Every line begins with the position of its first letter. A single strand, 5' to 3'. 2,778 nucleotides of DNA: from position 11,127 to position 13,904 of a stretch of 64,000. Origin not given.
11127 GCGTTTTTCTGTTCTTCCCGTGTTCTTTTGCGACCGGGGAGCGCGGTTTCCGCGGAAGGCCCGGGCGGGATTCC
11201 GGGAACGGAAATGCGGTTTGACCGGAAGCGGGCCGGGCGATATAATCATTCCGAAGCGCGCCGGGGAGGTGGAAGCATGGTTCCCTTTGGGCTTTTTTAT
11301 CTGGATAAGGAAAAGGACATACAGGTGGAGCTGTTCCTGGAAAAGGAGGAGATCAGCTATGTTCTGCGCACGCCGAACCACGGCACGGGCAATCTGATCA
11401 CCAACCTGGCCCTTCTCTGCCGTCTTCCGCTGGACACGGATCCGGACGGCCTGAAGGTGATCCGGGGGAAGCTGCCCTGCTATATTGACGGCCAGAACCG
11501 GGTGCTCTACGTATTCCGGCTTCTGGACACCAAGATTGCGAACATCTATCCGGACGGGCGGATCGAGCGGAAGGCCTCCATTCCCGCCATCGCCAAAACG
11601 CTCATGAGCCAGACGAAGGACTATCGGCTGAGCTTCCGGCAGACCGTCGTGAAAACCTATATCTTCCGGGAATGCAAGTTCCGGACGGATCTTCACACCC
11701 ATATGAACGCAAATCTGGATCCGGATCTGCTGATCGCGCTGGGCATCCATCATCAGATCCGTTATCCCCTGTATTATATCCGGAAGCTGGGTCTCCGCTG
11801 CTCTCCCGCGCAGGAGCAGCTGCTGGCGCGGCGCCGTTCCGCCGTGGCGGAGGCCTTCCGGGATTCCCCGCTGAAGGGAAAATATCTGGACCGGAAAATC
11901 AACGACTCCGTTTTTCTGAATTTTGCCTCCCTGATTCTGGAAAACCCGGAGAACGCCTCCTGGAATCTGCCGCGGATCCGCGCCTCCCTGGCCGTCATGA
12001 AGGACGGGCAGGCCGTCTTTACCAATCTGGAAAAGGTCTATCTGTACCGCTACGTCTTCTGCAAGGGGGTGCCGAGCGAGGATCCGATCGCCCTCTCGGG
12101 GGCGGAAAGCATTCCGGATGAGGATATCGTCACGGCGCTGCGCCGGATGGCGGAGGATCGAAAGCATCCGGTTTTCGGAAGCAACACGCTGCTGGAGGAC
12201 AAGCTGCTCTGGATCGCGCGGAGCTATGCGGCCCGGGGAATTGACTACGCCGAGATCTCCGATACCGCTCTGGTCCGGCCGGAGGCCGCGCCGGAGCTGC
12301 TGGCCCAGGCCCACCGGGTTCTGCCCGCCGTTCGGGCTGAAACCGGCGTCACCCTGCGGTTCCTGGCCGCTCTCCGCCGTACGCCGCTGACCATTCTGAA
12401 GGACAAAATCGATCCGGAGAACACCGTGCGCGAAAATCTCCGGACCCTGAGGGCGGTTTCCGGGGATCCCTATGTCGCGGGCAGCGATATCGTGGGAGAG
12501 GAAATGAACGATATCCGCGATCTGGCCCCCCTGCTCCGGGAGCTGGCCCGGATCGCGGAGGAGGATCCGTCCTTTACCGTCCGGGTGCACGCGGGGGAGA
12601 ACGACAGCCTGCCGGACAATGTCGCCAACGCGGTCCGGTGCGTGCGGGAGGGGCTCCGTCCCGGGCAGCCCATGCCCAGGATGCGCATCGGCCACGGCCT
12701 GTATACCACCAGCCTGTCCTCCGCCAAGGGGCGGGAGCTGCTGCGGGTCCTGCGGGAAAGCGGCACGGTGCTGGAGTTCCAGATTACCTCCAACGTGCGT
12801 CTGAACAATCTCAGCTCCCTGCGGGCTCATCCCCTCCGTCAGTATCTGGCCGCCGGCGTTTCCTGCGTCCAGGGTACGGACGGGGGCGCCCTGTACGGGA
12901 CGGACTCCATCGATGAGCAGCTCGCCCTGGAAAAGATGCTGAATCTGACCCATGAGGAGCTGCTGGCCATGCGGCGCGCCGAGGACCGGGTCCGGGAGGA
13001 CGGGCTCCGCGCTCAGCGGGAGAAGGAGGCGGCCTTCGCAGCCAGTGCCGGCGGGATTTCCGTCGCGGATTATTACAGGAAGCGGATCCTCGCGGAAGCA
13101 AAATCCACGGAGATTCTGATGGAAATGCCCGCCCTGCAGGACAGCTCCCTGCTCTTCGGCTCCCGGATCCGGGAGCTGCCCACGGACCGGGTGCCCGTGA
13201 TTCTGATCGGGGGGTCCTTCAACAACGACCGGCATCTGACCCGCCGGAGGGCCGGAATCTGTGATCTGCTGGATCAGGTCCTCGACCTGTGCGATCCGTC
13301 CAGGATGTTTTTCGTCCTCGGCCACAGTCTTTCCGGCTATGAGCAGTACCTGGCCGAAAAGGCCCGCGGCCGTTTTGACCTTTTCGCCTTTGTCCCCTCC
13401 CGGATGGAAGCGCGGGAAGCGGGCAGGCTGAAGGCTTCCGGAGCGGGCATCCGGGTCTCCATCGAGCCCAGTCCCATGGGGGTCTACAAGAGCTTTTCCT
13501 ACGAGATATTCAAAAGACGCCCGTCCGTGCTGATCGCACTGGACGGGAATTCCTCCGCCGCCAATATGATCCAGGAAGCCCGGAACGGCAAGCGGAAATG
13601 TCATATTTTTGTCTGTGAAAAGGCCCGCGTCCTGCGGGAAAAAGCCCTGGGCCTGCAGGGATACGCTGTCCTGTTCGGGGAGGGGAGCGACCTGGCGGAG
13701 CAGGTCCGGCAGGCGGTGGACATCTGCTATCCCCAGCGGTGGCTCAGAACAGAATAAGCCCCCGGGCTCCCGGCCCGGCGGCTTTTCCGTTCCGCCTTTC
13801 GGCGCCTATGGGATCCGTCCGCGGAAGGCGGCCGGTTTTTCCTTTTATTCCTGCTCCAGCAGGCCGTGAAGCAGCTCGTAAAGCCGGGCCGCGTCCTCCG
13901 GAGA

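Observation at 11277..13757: Orphan 826-aa adenosine/AMP-deaminase-like protein fused to a LOG/SLOG-like domain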

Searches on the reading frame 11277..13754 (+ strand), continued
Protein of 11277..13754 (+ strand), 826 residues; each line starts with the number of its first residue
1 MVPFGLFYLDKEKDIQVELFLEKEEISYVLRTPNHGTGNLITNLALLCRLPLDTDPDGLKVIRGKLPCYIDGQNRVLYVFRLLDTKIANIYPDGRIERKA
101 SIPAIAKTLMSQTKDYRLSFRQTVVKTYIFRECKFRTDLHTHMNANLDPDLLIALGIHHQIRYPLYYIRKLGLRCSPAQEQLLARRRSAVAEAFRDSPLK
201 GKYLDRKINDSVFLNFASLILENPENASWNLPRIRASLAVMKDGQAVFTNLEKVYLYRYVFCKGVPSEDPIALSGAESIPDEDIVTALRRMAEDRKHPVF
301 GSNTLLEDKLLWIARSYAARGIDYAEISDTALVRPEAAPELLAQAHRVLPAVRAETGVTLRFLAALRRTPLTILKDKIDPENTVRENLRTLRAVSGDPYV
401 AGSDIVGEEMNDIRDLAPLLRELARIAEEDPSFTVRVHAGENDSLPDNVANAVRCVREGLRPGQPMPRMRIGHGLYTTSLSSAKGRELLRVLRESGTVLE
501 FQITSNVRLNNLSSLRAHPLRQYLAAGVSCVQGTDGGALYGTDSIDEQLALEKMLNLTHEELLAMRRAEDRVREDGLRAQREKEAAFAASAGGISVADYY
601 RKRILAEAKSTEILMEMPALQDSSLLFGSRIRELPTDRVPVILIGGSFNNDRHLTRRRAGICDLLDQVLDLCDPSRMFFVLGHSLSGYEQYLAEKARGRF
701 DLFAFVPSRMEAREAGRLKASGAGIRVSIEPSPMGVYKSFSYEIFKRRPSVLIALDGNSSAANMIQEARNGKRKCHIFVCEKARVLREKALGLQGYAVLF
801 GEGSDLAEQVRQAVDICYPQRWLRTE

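Call 46: find_encoding_contigs(protein=P0003, flank=6000, max_places=3)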
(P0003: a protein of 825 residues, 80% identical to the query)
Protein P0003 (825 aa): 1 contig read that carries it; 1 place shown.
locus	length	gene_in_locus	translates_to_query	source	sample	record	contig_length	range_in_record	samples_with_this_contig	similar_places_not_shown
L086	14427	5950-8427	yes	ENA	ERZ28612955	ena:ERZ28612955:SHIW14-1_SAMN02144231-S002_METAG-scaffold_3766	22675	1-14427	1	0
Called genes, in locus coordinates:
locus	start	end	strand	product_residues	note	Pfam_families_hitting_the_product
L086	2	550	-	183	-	?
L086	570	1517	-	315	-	PF00528:BPD_transp_1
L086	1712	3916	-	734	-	PF12833:HTH_18, PF00165:HTH_AraC (weak)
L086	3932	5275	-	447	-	PF00144:Beta-lactamase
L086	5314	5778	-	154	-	-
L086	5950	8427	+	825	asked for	PF00962:A_deaminase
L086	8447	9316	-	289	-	PF04909:Amidohydro_2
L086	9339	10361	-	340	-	PF08240:ADH_N, PF16912:Glu_dehyd_C, PF01262:AlaDh_PNT_C (weak), PF00107:ADH_zinc_N, PF13602:ADH_zinc_N_2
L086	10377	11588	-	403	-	PF16912:Glu_dehyd_C (weak)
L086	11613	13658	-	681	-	PF13802:Gal_mutarotas_2 (weak), PF01055:Glyco_hydro_31_2nd, PF21365:Glyco_hydro_31_3rd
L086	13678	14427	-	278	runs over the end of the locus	PF00528:BPD_transp_1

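Call 47: search_dna_similar(query=window:11277-13754:+, collection=plasmids, mode=protein, max_rows=15)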
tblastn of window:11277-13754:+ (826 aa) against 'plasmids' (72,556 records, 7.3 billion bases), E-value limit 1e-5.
Records with a match: 2; places in all: 2; records where one place covers at least 80% of the query: 0.
Best place of each record, by identity: <60% 2.
By first word of the organism name: Treponema 1; Shinella 1.
By predicted mobility (MOB-suite, as given by PLSDB): non-mobilizable 2.
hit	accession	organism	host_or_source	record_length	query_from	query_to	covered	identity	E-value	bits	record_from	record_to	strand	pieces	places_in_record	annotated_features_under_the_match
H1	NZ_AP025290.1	Treponema saccharophilum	-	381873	315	547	28%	27.7%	7e-6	58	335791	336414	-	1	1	add: adenosine deaminase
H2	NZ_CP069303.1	Shinella sp. PSBB067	monoisolate,Minnesota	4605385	352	567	26%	29.5%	2e-7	63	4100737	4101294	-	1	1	none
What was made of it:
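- Tried and rejected: Plasmids gave only ordinary add genes (call 47).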

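Call 48: search_dna_similar(query=window:11277-13754:+, collection=phages, mode=protein, max_rows=15)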
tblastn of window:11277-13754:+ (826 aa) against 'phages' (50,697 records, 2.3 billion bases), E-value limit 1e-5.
No match.
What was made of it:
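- Tried and rejected: Phages gave none (call 48).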

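Call 55: search_protein_families(library=padloc, alignment_id=A3, max_evalue=0.00001)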
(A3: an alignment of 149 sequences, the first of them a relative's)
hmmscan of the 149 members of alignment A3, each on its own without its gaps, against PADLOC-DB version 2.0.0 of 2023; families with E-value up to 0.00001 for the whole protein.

A. member 1, L006:636-1517:+ (294 aa): 3 families
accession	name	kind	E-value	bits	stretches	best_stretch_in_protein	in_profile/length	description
PDLC04135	mad3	-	1.3e-22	78.9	2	123-202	260-339/374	mads_3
PDLC04140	mad8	-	1.7e-09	35.6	1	12-189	12-236/314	mads_8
PDLC02980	AriA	-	1.7e-06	26.2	0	29-69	1-51/304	-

B. families by the number of members that match (of 149 scanned): 13 families
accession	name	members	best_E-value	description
PDLC04135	mad3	2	1.1e-26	mads_3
PDLC04140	mad8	2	3.8e-10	mads_8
PDLC01097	C3a214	1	1.7e-35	GlgB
PDLC03815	RTasDUF1848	1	2.4e-31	DRT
PDLC04436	PDC-M13A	1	4.9e-14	-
PDLC04438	PDC-M13B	1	7e-14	-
PDLC04412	PDC-M10A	1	1.5e-08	-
PDLC04411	PDC-M10A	1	2.7e-08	-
PDLC04689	PDC-M51A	1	5.9e-08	-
PDLC02759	SspA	1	3.5e-07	SspA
PDLC02657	DndA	1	1.1e-06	DndA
PDLC02980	AriA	1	1.7e-06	-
PDLC03921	MkoA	1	2.8e-06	-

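Call 56: search_protein_families(library=pfam, alignment_id=A3, max_evalue=0.00001)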
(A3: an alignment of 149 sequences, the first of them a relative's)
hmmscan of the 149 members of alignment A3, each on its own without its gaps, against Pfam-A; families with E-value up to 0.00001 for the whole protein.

A. member 1, L006:636-1517:+ (294 aa): 2 families
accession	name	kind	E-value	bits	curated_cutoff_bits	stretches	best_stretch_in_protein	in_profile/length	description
PF00005.33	ABC_tran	-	5.8e-28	98.6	25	1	17-154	1-136/137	ABC transporter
PF13304.12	AAA_21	-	8.1e-07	29.8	27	0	29-53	1-25/304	AAA domain, putative AbiEii toxin, Type IV TA system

B. families by the number of members that match (of 149 scanned): 95 families (the first 25 are shown)
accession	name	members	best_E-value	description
PF01554.23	MatE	3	7.5e-47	MatE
PF02080.26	TrkA_C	3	1.5e-12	TrkA-C domain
PF02446.23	Glyco_hydro_77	2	9.6e-174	4-alpha-glucanotransferase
PF01699.29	Na_Ca_ex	2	7.5e-61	Sodium/calcium exchanger protein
PF13561.12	adh_short_C2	2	1.2e-58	Enoyl-(Acyl carrier protein) reductase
PF02386.22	TrkH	2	8.2e-54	Cation transport protein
PF00106.31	adh_short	2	6.2e-51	short chain dehydrogenase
PF01048.26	PNP_UDP_1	2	7.1e-50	Phosphorylase superfamily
PF06574.18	FAD_syn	2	6.2e-46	FAD synthetase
PF00155.27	Aminotran_1_2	2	2.6e-44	Aminotransferase class I and II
PF03466.25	LysR_substrate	2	3.4e-36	LysR substrate binding domain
PF00005.33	ABC_tran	2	8.1e-31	ABC transporter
PF02254.24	TrkA_N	2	3.6e-25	TrkA-N domain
PF00126.33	HTH_1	2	4.9e-25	Bacterial regulatory helix-turn-helix protein, lysR family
PF12706.13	Lactamase_B_2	2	3.8e-24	Beta-lactamase superfamily domain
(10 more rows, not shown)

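Call 63: find_related_loci(query=A1, collection=viral_contigs, flank=10000)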
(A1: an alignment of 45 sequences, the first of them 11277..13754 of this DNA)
Query A1 (826 aa) in viral_contigs; peptide patterns used: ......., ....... (x = any residue, [..] = any of these).
28 stretches matched a pattern, but none encodes a relative of the query by tblastn (E <= 1e-3).
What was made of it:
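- The gene is absent from plasmid, phage and IMG/VR collections (calls 47, 48, 63). The gene is not on plasmids, phages or viral contigs (calls 47, 48, 63).
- Tried and rejected: IMG/VR gave none (call 63).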

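Call 85: fold_search(model_id=the predicted structure, library=viral)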
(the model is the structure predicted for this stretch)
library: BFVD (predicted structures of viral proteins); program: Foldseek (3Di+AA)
matches with E <= 10: 494; with E <= 0.001: 0
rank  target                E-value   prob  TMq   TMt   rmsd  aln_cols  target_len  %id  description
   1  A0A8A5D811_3          3.8e-03  0.54  0.19  0.14  27.3       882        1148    9  Polyprotein (Fragment) [Neofusicoccum parvum endornavirus 1]
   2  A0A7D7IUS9            2.5e-02  0.05  0.05  0.05  54.0       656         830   10  (no name in the UniProt tables at hand)
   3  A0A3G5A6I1            2.6e-02  0.38  0.16  0.25  18.7       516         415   10  Glycosyltransferase [Harvfovirus sp.]
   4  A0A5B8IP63            3.7e-02  0.15  0.09  0.09  21.8       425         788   11  RNB domain protein [Mimiviridae sp. ChoanoV1]
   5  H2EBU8                6.5e-02  0.03  0.05  0.05  44.6       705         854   10  Uncharacterized hydrolase [Megavirus courdo7]
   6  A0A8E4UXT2            8.5e-02  0.96  0.07  0.36   3.2        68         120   10  Uncharacterized protein [Maribacter phage Colly_1]
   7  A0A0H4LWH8            8.5e-02  0.07  0.06  0.09  24.6       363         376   11  Uncharacterized protein (Fragment) [Lutzomyia reovirus 2]
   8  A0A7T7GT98            9.4e-02  0.03  0.05  0.05  59.4       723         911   10  (no name in the UniProt tables at hand)
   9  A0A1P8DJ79            1.3e-01  0.28  0.14  0.24  11.2       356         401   13  (no name in the UniProt tables at hand)
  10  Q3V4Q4                1.4e-01  0.28  0.12  0.11  22.8       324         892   10  Putative VWFA domain-containing protein ORF892 [Acidianus two-tailed virus]
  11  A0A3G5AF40            1.5e-01  0.13  0.05  0.11  15.6       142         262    8  NHL repeat containing protein [Satyrvirus sp.]
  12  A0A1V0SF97            1.6e-01  0.03  0.07  0.09  25.1       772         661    8  Uncharacterized protein [Hokovirus HKV1]
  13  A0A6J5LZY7            1.7e-01  0.04  0.10  0.10  28.5       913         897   11  LT_GEWL domain containing protein [uncultured Caudovirales phage]
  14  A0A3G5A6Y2            1.7e-01  0.04  0.08  0.09  30.5       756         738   11  Uncharacterized protein (Fragment) [Homavirus sp.]
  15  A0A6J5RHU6            1.7e-01  0.02  0.05  0.05  79.2       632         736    8  ABC_ATPase domain containing protein [uncultured Caudovirales phage]
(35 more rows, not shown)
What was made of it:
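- Tried and rejected: A BFVD fold search with the full model found nothing significant (call 85).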

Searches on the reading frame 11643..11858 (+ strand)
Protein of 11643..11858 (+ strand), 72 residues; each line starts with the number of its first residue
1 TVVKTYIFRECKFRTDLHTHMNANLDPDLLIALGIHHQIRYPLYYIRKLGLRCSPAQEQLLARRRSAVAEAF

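Call 79: search_solved_structures(query=window:11643-11858:+, max_evalue=10, show_alignments=4)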
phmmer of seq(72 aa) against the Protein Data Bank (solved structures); distinct sequences matched with E-value up to 10: 1.
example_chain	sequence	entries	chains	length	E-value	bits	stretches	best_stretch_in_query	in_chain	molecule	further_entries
3ou8_A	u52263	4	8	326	0.35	14.8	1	14-46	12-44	Adenosine deaminase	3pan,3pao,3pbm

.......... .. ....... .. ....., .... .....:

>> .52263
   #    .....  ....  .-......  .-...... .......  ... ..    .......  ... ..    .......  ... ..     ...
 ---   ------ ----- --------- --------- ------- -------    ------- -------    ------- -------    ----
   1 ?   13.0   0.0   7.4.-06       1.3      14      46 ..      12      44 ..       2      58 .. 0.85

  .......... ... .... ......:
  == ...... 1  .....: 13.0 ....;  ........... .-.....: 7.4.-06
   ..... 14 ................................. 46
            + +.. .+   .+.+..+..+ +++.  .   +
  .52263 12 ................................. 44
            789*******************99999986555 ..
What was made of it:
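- The HxH alignment to ADA is not significant on its own (call 79).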

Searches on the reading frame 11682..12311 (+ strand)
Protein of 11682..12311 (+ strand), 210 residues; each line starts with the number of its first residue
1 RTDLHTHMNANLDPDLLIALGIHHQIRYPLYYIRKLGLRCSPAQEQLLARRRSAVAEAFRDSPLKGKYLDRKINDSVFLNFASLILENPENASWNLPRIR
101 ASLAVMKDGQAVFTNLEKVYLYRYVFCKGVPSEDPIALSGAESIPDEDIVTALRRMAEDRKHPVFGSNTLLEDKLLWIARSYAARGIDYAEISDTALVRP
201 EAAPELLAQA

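Call 78: search_solved_structures(query=A7, max_evalue=10, show_alignments=3)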
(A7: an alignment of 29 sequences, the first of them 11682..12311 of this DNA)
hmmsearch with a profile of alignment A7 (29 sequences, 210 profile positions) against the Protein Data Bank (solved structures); distinct sequences matched with E-value up to 10: 0.
